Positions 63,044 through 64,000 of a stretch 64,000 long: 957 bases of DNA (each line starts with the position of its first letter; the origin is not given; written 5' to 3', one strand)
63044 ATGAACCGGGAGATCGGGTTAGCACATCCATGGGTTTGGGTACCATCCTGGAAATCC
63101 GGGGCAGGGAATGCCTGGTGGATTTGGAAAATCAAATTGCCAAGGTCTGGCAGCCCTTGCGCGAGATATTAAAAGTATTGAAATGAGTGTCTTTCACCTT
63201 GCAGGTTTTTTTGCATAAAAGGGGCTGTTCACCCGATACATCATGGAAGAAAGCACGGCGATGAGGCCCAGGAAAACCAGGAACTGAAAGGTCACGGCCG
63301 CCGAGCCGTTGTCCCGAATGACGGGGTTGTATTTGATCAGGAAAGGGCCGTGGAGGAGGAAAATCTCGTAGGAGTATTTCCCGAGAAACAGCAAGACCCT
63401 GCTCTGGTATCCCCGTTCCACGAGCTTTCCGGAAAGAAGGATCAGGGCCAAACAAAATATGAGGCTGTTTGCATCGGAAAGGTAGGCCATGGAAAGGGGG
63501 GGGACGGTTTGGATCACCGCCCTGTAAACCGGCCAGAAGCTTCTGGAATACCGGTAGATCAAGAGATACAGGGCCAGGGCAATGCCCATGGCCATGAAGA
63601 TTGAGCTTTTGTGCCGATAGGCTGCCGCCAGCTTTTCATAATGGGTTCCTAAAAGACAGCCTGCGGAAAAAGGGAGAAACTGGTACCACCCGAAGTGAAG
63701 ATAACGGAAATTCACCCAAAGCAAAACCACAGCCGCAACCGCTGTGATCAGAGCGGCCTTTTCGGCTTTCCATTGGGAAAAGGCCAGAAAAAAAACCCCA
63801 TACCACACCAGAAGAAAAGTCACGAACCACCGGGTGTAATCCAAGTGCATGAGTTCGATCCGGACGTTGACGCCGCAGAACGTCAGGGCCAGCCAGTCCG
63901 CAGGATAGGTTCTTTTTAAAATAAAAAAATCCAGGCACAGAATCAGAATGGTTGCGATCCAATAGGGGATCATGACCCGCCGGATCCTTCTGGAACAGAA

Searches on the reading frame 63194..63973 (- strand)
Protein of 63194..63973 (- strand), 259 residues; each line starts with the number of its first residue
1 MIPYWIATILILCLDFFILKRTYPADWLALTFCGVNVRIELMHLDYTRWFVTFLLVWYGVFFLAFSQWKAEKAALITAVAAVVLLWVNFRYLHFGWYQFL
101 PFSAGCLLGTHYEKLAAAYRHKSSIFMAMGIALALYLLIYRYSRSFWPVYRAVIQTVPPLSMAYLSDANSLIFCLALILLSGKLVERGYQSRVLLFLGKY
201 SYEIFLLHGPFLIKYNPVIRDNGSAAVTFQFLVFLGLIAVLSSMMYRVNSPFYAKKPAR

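Call 21: search_protein_families(library=pfam, proteins=[window:63194-63973:-], max_evalue=0.001)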
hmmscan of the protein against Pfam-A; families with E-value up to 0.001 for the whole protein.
window:63194-63973:- (259 aa): 1 family
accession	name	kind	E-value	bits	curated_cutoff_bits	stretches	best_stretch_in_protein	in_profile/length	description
PF01757.29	Acyl_transf_3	-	7.3e-13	48.7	31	1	2-243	81-321/326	Acyltransferase domain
